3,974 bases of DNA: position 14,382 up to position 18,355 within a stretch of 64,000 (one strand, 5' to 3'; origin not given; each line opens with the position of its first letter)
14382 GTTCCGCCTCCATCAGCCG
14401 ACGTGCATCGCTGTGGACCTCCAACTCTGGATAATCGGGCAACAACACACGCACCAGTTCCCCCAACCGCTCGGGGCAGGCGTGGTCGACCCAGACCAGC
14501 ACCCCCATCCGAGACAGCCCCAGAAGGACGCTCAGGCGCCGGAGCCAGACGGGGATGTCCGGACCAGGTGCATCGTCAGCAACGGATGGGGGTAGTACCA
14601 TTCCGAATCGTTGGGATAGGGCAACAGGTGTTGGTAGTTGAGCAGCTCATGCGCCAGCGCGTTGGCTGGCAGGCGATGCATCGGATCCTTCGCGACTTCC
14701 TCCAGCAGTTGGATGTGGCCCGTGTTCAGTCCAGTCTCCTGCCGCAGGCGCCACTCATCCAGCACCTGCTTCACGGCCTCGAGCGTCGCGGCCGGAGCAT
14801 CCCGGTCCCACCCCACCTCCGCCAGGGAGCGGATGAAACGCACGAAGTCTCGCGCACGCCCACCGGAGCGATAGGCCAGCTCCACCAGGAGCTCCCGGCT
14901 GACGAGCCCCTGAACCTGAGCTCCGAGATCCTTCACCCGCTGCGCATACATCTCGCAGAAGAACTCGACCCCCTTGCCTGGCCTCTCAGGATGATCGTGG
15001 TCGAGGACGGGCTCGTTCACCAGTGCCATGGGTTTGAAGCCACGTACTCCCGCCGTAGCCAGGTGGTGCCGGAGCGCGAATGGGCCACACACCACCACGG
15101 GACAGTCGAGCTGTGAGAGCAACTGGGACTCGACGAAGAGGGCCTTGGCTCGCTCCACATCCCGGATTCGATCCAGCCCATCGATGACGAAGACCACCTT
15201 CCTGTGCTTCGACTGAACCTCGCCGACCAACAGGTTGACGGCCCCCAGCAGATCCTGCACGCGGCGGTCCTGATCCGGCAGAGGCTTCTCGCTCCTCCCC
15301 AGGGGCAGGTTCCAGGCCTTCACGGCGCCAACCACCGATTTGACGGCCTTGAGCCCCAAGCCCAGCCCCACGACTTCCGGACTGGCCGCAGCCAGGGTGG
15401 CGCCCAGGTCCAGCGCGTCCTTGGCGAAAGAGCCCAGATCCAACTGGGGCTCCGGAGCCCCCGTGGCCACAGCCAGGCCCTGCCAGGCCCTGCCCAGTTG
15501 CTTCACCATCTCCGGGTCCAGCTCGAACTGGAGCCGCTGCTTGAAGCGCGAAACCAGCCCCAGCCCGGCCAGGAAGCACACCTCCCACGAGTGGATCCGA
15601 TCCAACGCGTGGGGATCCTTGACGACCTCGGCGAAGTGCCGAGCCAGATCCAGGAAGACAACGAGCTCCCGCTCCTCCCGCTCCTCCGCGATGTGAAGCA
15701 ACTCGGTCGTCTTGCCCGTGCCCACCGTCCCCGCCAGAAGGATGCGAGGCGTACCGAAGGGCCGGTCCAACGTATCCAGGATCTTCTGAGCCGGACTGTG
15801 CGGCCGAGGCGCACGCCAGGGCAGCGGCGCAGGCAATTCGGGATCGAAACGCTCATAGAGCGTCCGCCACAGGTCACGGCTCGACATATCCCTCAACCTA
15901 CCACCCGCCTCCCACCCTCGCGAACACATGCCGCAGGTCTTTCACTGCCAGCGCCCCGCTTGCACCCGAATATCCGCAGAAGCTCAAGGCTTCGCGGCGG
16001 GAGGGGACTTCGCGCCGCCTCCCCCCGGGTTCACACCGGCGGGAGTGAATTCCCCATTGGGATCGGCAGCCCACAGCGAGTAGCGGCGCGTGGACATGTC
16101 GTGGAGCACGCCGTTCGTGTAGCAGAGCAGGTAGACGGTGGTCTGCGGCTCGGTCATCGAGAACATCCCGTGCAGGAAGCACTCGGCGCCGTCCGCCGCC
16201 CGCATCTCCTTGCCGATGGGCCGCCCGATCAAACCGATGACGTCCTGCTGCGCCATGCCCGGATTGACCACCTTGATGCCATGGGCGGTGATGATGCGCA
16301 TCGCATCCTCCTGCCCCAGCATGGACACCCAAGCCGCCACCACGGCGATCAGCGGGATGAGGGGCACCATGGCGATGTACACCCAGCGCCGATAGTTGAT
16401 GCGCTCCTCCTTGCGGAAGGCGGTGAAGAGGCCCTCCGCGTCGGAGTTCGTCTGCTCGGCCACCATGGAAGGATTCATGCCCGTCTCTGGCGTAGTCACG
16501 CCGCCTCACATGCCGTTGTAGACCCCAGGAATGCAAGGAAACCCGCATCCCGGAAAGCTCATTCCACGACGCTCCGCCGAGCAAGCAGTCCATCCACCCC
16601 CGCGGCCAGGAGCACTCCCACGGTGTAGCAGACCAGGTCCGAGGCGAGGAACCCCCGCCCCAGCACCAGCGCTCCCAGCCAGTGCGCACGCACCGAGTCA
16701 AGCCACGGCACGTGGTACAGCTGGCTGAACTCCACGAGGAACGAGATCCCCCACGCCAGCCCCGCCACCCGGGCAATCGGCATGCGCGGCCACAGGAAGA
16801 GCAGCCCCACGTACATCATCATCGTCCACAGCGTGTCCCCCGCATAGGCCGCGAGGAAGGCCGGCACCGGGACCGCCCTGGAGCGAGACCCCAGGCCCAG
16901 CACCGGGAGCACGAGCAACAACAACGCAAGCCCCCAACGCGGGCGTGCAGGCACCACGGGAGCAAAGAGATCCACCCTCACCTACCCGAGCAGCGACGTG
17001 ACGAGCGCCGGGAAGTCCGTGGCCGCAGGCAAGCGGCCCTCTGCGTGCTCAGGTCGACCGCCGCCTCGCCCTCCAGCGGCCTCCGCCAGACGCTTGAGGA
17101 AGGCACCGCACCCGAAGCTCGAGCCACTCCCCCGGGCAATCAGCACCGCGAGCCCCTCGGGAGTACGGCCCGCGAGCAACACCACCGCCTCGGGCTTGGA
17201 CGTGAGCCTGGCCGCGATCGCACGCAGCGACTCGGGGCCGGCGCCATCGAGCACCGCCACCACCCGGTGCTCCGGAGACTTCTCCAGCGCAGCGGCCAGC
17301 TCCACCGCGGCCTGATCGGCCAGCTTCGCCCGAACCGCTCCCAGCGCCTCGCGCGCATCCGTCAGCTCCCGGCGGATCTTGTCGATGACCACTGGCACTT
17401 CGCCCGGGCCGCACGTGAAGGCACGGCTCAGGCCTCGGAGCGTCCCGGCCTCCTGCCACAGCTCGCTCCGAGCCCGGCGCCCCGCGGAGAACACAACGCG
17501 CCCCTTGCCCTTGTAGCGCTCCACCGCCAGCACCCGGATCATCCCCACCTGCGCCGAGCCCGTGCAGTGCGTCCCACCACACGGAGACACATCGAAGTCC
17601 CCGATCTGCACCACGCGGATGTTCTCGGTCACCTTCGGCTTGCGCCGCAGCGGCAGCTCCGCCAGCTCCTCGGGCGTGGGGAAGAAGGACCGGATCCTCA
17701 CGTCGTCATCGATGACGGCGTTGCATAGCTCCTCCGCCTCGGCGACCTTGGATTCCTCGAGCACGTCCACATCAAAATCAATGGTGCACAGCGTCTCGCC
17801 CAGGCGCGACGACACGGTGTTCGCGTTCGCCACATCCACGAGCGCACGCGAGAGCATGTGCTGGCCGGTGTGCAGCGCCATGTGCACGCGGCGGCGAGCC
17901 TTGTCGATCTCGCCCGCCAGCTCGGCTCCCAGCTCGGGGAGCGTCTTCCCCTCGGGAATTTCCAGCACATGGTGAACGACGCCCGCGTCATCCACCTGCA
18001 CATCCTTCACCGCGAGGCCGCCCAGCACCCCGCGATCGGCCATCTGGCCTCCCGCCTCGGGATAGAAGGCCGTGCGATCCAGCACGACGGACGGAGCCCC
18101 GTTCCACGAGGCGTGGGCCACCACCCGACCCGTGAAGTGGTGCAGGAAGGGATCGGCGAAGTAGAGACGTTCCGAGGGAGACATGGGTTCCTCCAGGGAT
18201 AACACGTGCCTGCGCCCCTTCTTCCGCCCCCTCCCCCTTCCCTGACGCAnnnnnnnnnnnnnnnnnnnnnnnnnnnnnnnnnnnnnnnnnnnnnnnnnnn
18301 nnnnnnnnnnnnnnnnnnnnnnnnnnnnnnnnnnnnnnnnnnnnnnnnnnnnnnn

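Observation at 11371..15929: Three-gene operon: KAP/STAND-like P-loop NTPase, repeat-rich TPR protein and YfbR-like HD phosphohydrolase, a candidate undescribed conflict/defence-type module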

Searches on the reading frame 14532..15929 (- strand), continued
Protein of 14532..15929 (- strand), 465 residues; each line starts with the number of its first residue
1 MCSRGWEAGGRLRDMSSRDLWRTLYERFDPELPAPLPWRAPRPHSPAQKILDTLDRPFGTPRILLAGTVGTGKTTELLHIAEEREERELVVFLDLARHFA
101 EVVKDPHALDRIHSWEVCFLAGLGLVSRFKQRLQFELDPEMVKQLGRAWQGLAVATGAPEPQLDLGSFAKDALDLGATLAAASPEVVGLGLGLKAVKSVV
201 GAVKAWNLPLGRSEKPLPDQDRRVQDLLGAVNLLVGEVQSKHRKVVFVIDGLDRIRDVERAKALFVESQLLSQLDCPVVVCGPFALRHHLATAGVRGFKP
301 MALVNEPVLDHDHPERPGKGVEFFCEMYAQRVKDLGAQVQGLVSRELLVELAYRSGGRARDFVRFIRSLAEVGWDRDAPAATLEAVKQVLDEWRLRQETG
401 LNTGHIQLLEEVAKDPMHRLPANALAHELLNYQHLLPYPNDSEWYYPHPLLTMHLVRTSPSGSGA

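Call 71: search_protein_families(library=pfam, proteins=[L009:7932-10628:+, L009:10610-11416:+, L009:11424-12503:+, L009:12191-13471:+, L052:9304-11199:+, L052:9606-11834:+, L033:2034-3191:+, L033:1673-2182:+, L038:1644-2396:+], max_evalue=0.001)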
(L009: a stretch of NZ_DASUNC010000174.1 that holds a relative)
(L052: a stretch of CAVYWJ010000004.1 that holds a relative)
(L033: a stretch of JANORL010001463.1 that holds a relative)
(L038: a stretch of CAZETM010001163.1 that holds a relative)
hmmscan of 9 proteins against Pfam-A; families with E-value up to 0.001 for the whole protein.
L009:7932-10628:+ (898 aa): 10 families
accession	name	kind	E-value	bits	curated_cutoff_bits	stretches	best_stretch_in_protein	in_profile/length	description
PF13304.12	AAA_21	-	1.5e-18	68.3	27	1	513-800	2-302/304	AAA domain, putative AbiEii toxin, Type IV TA system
PF13175.12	AAA_15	-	8e-13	49.2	32.1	2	701-798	291-371/374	AAA ATPase domain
PF02463.25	SMC_N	-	1.4e-12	48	40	2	487-531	1-45/220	RecF/RecN/SMC N terminal domain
PF13476.12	AAA_23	-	3.3e-09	38.1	27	1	491-570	2-69/201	AAA domain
PF13401.12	AAA_22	-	6.9e-09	36.5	27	0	72-114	8-33/130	AAA domain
PF13191.12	AAA_16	-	7.3e-09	36.8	32.6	1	66-270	19-150/167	AAA ATPase domain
PF25199.1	nSTAND_NTPase5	-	1.7e-06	28.4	34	0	57-94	26-66/145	Novel STAND NTPase 5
PF13555.12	AAA_29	-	9.9e-06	25.7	27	1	512-547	24-59/61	P-loop containing region of AAA domain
PF05729.18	NACHT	-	0.00014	22.2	26.7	0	243-270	72-99/167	NACHT domain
PF00005.33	ABC_tran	-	0.00046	21.3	25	0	514-534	15-35/137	ABC transporter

L009:10610-11416:+ (268 aa): 0 families

L009:11424-12503:+ (359 aa): 0 families

L009:12191-13471:+ (426 aa): 0 families

L052:9304-11199:+ (631 aa): 2 families
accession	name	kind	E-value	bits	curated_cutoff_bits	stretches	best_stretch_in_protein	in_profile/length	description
PF00501.34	AMP-binding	-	1.5e-77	261.4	29.9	1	132-488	6-384/384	AMP-binding enzyme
PF13193.12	AMP-binding_C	-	3.2e-18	66.9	24.5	1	538-616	1-76/76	AMP-binding enzyme C-terminal domain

L052:9606-11834:+ (742 aa): 0 families

L033:2034-3191:+ (385 aa): 0 families

L033:1673-2182:+ (169 aa): 0 families

L038:1644-2396:+ (250 aa): 1 family
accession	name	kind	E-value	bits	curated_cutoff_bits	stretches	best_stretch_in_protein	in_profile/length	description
PF02775.26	TPP_enzyme_C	-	3.3e-24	85.8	21.9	1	97-244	15-151/151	Thiamine pyrophosphate enzyme, C-terminal TPP binding domain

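Call 76: find_encoding_contigs(protein=P0461, flank=7000, max_places=2)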
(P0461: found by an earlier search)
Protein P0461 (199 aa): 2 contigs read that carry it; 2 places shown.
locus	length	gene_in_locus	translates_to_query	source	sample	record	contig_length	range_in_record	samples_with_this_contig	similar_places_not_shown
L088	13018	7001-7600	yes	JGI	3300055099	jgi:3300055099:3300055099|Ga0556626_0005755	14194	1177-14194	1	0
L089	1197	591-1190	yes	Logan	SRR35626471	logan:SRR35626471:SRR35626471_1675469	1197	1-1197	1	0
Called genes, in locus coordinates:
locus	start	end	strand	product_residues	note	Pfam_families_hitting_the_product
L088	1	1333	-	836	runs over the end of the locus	?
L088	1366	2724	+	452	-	PF01411:tRNA-synt_2c, PF07973:tRNA_SAD, PF02272:DHHA1 (weak)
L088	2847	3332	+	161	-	-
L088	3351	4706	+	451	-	-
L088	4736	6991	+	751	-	PF13424:TPR_12, PF13374:TPR_10, PF13424:TPR_12, PF24885:TPR_NPHP3, PF13374:TPR_10, PF24885:TPR_NPHP3, PF13424:TPR_12, PF13374:TPR_10, +23 more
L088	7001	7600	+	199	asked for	PF13023:HD_3, PF12917:YfbR-like, PF01966:HD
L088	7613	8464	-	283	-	PF12706:Lactamase_B_2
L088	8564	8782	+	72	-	-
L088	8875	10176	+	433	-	-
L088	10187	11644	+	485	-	PF01425:Amidase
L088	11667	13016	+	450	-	?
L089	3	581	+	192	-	?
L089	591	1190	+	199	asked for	PF13023:HD_3, PF12917:YfbR-like, PF01966:HD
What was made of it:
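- The same trio order occurs in one close metagenomic relative, L088 (call 76).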

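Call 77: find_encoding_contigs(protein=P0469, flank=7000, max_places=2)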
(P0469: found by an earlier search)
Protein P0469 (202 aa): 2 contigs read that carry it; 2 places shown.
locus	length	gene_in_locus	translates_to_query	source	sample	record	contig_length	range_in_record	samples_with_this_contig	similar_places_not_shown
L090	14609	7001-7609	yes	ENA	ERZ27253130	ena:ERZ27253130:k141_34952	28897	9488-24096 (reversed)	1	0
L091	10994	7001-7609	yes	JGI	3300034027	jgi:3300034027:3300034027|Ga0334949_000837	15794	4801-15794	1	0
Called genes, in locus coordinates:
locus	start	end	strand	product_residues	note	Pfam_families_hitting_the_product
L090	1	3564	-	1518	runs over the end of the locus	PF00310:GATase_2, PF04898:Glu_syn_central, PF01645:Glu_synthase, PF01493:GXGXG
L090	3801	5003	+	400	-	PF01411:tRNA-synt_2c, PF07973:tRNA_SAD, PF02272:DHHA1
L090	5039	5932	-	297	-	PF00561:Abhydrolase_1, PF12146:Hydrolase_4 (faint), PF12697:Abhydrolase_6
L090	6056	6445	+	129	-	PF10990:DUF2809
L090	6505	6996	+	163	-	-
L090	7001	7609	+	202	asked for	PF12917:YfbR-like, PF13023:HD_3, PF01966:HD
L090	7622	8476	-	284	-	PF12706:Lactamase_B_2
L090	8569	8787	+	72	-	-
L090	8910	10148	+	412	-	-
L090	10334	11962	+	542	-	PF00149:Metallophos, PF02872:5_nucleotid_C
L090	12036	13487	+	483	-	PF01425:Amidase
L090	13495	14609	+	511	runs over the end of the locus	PF00753:Lactamase_B, PF13483:Lactamase_B_3, PF12706:Lactamase_B_2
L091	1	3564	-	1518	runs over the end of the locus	PF00310:GATase_2, PF04898:Glu_syn_central, PF01645:Glu_synthase, PF01493:GXGXG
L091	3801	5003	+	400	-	PF01411:tRNA-synt_2c, PF07973:tRNA_SAD, PF02272:DHHA1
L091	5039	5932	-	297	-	PF00561:Abhydrolase_1, PF12146:Hydrolase_4 (faint), PF12697:Abhydrolase_6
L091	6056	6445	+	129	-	PF10990:DUF2809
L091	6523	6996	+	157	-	-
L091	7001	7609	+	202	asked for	PF12917:YfbR-like, PF13023:HD_3, PF01966:HD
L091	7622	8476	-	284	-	PF12706:Lactamase_B_2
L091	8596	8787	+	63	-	-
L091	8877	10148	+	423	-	-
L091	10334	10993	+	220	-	?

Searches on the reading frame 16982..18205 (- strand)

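Call 45: search_protein_families(library=pfam, proteins=[window:16982-18205:-], max_evalue=0.001)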
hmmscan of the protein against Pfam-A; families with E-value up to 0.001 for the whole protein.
window:16982-18205:- (407 aa): 3 families
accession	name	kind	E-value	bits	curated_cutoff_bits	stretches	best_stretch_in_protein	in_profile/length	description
PF01411.24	tRNA-synt_2c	-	1.6e-09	37.3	30.3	1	33-103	480-551/552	tRNA synthetases class II (A)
PF07973.19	tRNA_SAD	-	1e-08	35.4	24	1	196-234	1-36/44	Threonyl and Alanyl tRNA synthetase second additional domain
PF02272.25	DHHA1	-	1.3e-07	32.5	25.9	1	315-402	5-93/102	DHHA1 domain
